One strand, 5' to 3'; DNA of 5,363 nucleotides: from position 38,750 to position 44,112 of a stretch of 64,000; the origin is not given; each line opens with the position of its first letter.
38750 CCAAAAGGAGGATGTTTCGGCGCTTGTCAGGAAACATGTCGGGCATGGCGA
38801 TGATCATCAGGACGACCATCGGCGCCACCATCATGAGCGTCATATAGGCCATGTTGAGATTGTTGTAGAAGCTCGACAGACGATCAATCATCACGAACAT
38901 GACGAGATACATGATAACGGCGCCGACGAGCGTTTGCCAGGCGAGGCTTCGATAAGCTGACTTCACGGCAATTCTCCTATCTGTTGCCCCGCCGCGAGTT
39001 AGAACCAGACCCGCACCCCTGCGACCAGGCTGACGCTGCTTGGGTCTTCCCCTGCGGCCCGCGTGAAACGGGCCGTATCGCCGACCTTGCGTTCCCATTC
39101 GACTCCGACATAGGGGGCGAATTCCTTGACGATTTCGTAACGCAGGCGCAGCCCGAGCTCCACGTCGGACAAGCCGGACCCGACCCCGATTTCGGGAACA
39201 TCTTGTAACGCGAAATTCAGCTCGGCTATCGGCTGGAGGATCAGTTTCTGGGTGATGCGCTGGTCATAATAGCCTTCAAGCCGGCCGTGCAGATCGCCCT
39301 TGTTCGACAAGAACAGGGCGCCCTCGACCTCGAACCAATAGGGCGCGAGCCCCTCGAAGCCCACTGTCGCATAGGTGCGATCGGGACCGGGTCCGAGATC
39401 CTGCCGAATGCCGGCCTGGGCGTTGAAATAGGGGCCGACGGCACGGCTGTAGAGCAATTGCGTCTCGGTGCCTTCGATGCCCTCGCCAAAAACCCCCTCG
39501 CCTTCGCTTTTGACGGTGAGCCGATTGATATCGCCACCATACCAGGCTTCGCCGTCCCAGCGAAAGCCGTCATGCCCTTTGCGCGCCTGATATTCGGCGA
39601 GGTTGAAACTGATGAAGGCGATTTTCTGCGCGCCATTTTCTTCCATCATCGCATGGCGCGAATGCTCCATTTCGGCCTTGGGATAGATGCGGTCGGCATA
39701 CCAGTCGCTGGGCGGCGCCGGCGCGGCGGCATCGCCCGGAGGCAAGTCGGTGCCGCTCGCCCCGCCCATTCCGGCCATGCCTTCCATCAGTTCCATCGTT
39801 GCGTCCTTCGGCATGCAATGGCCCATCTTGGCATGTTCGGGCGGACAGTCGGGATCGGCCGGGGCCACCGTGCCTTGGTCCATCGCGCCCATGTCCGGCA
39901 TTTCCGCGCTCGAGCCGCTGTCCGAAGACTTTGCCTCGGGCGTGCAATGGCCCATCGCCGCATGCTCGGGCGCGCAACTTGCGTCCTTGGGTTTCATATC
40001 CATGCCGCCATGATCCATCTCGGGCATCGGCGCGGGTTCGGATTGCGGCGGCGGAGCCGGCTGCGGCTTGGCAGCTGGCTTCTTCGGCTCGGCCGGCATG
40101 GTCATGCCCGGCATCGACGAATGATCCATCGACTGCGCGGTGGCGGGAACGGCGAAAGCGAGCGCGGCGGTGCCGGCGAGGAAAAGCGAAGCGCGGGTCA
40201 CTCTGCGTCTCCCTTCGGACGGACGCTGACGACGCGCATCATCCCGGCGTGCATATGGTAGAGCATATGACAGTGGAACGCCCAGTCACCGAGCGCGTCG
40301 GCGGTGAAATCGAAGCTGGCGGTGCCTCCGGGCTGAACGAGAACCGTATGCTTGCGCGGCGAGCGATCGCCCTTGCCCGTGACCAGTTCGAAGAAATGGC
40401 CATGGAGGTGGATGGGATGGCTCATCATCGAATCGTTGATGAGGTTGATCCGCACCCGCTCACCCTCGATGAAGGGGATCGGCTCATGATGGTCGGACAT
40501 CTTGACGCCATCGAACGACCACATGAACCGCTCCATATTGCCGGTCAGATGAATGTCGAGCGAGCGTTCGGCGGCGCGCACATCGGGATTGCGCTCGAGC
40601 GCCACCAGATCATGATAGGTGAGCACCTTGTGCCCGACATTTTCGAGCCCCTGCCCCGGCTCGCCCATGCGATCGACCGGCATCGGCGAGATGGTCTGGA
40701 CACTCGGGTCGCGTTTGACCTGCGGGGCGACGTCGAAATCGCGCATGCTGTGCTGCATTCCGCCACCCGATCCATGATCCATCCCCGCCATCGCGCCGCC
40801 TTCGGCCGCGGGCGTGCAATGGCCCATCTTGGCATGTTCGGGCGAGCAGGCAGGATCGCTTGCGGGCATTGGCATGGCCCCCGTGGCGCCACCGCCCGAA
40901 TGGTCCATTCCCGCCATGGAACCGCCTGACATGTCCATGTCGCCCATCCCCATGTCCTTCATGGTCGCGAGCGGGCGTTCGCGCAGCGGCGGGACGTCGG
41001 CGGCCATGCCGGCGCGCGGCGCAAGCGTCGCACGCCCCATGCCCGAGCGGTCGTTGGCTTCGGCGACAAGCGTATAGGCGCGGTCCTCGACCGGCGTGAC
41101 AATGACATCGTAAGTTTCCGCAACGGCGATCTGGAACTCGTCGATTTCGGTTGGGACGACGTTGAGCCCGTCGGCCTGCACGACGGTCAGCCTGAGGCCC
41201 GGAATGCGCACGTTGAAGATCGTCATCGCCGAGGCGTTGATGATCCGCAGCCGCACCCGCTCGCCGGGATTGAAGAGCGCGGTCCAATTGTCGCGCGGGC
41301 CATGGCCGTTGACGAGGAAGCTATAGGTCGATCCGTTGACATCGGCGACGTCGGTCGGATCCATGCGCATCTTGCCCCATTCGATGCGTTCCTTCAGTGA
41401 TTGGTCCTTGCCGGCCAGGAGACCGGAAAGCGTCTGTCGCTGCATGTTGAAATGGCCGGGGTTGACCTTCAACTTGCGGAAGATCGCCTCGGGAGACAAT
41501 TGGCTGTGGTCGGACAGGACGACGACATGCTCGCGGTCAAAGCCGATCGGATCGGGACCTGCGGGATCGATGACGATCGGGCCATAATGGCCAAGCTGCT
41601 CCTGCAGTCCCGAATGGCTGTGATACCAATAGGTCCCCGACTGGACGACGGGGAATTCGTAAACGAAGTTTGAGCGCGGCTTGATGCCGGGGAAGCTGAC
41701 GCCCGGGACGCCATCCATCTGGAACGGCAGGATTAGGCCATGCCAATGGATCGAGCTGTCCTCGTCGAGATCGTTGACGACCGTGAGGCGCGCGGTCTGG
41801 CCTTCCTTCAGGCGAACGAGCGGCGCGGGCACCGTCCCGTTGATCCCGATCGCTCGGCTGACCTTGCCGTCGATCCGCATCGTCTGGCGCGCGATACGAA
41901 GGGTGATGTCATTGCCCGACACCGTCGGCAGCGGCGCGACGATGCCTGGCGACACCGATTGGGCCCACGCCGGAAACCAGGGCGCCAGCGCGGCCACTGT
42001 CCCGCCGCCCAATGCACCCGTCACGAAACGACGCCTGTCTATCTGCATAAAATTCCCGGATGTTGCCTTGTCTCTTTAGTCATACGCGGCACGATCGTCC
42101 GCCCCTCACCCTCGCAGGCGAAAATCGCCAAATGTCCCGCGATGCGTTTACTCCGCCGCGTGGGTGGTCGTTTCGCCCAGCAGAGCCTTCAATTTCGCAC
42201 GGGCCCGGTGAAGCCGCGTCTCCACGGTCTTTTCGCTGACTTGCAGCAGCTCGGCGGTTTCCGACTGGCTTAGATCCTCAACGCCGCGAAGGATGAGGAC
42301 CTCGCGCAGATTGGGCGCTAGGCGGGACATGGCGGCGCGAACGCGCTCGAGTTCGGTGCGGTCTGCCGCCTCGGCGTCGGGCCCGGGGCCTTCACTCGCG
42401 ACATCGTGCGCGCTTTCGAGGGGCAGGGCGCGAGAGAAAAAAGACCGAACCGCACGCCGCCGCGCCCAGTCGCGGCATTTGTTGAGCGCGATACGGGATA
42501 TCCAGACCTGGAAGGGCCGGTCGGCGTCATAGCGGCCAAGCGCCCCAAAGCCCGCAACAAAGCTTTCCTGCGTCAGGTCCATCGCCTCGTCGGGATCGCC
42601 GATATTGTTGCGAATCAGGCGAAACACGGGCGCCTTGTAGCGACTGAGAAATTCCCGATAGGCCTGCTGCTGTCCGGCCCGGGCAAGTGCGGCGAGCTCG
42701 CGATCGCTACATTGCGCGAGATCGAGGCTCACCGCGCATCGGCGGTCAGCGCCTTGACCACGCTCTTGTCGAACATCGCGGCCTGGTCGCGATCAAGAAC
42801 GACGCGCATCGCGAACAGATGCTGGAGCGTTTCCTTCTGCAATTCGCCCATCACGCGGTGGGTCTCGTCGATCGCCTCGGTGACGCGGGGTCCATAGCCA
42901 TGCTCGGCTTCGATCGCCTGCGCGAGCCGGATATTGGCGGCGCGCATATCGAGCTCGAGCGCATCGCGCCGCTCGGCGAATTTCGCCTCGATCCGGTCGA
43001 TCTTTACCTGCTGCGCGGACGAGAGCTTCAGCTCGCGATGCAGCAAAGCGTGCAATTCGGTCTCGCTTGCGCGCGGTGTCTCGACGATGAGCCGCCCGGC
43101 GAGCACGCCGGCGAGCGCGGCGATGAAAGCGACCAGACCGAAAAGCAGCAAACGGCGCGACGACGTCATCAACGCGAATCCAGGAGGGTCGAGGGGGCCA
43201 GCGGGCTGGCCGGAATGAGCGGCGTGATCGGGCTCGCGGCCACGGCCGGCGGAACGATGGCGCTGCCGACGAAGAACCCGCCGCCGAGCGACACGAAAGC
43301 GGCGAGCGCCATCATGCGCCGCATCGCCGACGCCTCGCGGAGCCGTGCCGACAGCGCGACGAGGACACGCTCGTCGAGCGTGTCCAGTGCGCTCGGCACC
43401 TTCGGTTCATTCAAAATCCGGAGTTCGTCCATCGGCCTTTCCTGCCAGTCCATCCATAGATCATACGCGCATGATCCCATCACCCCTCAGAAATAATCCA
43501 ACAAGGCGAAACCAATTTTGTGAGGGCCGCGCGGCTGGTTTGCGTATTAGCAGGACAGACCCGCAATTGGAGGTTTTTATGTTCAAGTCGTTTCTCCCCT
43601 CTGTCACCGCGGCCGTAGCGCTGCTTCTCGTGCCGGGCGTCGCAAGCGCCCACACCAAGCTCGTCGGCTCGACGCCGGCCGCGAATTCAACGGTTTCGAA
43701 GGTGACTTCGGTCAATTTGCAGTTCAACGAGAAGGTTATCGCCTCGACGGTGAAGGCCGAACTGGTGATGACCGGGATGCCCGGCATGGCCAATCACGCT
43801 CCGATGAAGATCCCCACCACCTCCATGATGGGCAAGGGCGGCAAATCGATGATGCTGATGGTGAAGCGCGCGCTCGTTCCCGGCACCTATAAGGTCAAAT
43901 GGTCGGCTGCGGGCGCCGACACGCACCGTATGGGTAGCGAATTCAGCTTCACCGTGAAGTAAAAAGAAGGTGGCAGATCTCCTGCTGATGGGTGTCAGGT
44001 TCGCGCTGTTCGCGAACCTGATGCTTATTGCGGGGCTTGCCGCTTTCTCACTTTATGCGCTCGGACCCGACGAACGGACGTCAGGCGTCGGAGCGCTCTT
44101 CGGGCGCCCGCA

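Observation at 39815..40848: An 11-residue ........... motif shared by CopA (once) and CopB (twice)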

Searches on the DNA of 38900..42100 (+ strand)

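Call 62: search_dna_similar(query=window:38900-42100:+, collection=plasmids, mode=near, max_rows=12)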
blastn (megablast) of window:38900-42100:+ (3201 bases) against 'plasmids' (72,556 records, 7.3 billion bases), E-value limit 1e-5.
Records with a match: 8; places in all: 8; records where one place covers at least 80% of the query: 0.
Best place of each record, by identity: 80-90% 1; 60-80% 7.
By first word of the organism name: Sphingobium 4; Sphingomonas 2; Sphingopyxis 1; Qipengyuania 1.
By predicted mobility (MOB-suite, as given by PLSDB): non-mobilizable 4; conjugative 3; mobilizable 1.
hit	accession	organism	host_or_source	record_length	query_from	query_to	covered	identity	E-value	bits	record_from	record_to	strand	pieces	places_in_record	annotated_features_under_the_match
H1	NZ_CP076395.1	Sphingopyxis indica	Single cell,HCH dumpsite soil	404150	1219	3150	60%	84.3%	0e+0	1873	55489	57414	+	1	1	copper resistance system multicopper oxidase | copper resistance protein B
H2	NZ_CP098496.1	Qipengyuania citrea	whole organism,South China Sea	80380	1228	3081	58%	79.3%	0e+0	1271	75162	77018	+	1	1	copper resistance system multicopper oxidase | copper resistance protein B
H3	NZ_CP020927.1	Sphingobium yanoikuyae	soil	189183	1337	3096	55%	73.6%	8e-173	616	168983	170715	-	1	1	copper resistance system multicopper oxidase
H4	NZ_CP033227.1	Sphingobium yanoikuyae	Mixed culture,wastewater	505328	1337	3081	55%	73.7%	8e-173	616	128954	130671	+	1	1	copper resistance system multicopper oxidase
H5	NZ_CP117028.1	Sphingomonas hankookensis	Pure isolate,Tap water (bathroom)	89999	1983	3075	34%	75.5%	2e-139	505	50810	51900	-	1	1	copper resistance system multicopper oxidase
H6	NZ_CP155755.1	Sphingomonas parapaucimobilis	Chinese cabbage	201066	2034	3011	31%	75.8%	2e-134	488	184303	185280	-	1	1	copper resistance system multicopper oxidase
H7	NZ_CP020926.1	Sphingobium yanoikuyae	soil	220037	332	1850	29%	78.9%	2e-105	618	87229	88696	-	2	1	copper resistance protein B | copper resistance system multicopper oxidase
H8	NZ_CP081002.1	Sphingobium sp. V4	cell culture,soil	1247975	1309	1752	14%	72.9%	1e-31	147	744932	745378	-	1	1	record has no annotation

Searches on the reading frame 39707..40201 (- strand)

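Call 39: search_protein_families(library=ncbifam, proteins=[window:39707-40201:-], max_evalue=10)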
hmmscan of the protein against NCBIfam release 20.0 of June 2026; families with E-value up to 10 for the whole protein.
seq(165 aa): 1 family
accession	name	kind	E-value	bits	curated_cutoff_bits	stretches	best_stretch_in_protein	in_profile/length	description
NF047839.1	PspM_Rv2743c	equivalog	0.04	13.8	80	1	5-54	43-88/220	phage shock envelope stress response protein PspM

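Call 40: search_protein_families(library=pfam, proteins=[window:39707-40201:-], max_evalue=10)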
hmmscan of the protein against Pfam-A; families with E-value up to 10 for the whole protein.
seq(165 aa): 2 families
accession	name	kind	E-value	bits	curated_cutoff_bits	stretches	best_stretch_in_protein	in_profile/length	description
PF00711.24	Defensin_beta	-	0.022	15.2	21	1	119-132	17-30/36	Beta defensin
PF00819.22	Myotoxins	-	4.7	8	25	1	123-133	5-15/43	Myotoxin, crotamine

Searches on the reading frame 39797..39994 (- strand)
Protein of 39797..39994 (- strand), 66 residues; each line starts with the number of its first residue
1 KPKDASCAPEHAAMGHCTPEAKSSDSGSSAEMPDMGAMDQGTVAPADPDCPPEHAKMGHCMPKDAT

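Call 25: find_homologous_proteins(query=window:39797-39994:-, max_evalue=10)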
Query seq(66 aa) (66 aa): 7 proteins with E <= 10 among 7 candidates.
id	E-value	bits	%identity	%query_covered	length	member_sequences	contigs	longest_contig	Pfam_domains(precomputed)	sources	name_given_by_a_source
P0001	1.9e-14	71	64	100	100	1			-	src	-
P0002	7.2e-10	57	62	92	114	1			-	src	-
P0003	1.4e-9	56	59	92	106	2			-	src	-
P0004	7.4e-8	50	56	92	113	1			-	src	-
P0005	2.4e-4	39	73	45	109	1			-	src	-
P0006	1.1e-3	37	70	45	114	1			-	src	-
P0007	7.8e-3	34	95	30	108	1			-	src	-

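Call 42: search_solved_structures(query=window:39797-39994:-, max_evalue=10, show_alignments=3)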
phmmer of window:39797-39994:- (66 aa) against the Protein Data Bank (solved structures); distinct sequences matched with E-value up to 10: 2.
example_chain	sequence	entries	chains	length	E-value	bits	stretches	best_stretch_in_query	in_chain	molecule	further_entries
1xn8_A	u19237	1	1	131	0.63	14.2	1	25-56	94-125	Hypothetical protein yqbG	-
1zts_A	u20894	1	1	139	0.67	14.1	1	25-56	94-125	Hypothetical protein yqbG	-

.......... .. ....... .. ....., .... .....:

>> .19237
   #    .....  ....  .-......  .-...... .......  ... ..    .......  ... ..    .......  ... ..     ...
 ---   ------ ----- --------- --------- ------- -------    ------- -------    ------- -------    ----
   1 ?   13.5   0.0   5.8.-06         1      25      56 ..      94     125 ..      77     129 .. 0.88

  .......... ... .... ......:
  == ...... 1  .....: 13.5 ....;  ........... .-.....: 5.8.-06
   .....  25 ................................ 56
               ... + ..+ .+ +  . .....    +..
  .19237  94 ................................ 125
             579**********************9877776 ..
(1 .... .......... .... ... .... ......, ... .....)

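Call 70: search_protein_representatives(protein=window:39797-39994:-)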
Query: 66 residues. Proteins with E-value up to 0.001 (for the whole library): 39; up to 1e-10: 5; up to 1e-30: 0. The best 39 are listed.
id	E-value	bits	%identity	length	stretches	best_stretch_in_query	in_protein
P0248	1.3e-15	73.3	47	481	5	5-61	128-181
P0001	6.1e-15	71.1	68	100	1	2-65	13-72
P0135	6.9e-15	71.0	62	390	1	3-65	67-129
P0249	2.1e-13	66.3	68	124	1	2-64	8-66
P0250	1.1e-11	60.8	52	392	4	4-60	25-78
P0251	1.7e-10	57.1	62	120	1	2-65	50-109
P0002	2.3e-10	56.7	70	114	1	5-66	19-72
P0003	4.5e-10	55.7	70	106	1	5-66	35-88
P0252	5.2e-10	55.6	48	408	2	4-64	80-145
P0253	2.4e-09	53.4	63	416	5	5-61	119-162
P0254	1.9e-08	50.6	61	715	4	42-63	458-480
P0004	2.4e-08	50.3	69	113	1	5-64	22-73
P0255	7.5e-08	48.7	69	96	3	43-64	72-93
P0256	1.0e-07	48.3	55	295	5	3-55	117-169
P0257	1.7e-07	47.6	55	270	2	5-65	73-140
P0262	3.5e-05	40.3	69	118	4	4-21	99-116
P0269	7.9e-05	39.2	63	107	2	3-27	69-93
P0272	1.9e-04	38.0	59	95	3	2-31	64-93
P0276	3.0e-04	37.3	75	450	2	46-65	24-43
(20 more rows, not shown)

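Call 72: search_protein_families(library=pfam, proteins=[P0276, P0269, P0272, P0262, P0254], max_evalue=0.01)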
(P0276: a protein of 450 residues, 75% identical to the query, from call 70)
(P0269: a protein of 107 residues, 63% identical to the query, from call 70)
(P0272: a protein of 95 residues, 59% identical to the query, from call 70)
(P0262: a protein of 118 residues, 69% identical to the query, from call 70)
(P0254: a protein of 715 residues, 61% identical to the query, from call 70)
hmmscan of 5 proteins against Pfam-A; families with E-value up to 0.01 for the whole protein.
P0276 (450 aa): 0 families

P0269 (107 aa): 0 families

P0272 (95 aa): 1 family
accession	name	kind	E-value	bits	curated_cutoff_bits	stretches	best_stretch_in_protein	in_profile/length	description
PF00537.24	Toxin_3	-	0.0086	16.7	21.5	0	28-49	25-46/55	Scorpion toxin-like domain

P0262 (118 aa): 0 families

P0254 (715 aa): 4 families
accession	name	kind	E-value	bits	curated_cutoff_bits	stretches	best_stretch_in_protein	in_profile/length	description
PF07732.21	Cu-oxidase_3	-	4.2e-44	149.9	21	2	39-149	6-118/119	Multicopper oxidase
PF07731.20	Cu-oxidase_2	-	1.3e-35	122.6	20.4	1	574-693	3-135/137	Multicopper oxidase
PF00394.28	Cu-oxidase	-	1.2e-25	90.9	21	1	231-318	38-134/157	Multicopper oxidase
PF13473.12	Cupredoxin_1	-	0.001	19.5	27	0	605-685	37-101/104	Cupredoxin-like domain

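Call 73: find_encoding_contigs(protein=P0276, flank=6000, max_places=3)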
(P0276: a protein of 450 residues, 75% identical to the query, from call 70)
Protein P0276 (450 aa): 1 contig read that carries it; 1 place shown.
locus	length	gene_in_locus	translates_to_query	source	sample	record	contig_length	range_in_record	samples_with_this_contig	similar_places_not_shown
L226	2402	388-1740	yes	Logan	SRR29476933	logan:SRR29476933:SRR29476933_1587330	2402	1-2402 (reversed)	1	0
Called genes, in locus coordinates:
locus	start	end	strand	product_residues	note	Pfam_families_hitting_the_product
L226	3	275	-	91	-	?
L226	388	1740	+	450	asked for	-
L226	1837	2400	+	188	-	?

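Call 74: search_protein_families(library=pfam, proteins=[L226:1837-2400:+, L226:3-275:-], max_evalue=0.01)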
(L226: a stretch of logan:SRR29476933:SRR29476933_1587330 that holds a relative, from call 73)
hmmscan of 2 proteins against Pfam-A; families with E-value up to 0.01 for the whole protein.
L226:1837-2400:+ (188 aa): 0 families

L226:3-275:- (91 aa): 2 families
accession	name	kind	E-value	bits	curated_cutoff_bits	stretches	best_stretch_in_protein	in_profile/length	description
PF07690.21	MFS_1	-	0.00012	21.5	33.4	1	14-90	2-75/347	Major Facilitator Superfamily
PF00083.30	Sugar_tr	-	0.0041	16.5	22.3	1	10-90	2-89/452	Sugar (and other) transporter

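Call 75: search_solved_structures(query=P0276, max_evalue=1)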
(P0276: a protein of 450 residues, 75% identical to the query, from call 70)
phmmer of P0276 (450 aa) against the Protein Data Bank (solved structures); distinct sequences matched with E-value up to 1: 0.

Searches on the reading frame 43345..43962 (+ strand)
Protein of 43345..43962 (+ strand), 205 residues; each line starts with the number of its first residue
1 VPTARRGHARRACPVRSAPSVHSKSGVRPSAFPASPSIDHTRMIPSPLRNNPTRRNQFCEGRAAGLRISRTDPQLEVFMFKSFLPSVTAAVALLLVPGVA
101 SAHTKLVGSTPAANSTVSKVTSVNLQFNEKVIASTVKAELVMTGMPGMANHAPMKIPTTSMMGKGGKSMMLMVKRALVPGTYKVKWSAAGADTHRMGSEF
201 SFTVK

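Call 21: search_protein_families(library=pfam, proteins=[window:43345-43962:+], max_evalue=0.001)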
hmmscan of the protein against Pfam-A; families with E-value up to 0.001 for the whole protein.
window:43345-43962:+ (205 aa): 2 families
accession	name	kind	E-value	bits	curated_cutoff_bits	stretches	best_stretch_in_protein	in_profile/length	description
PF04234.18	CopC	-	1.5e-15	58.4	23.3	1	103-204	1-92/92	CopC domain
PF13205.12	Big_5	-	4.7e-05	24.5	23.6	1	105-203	6-104/105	Bacterial Ig-like domain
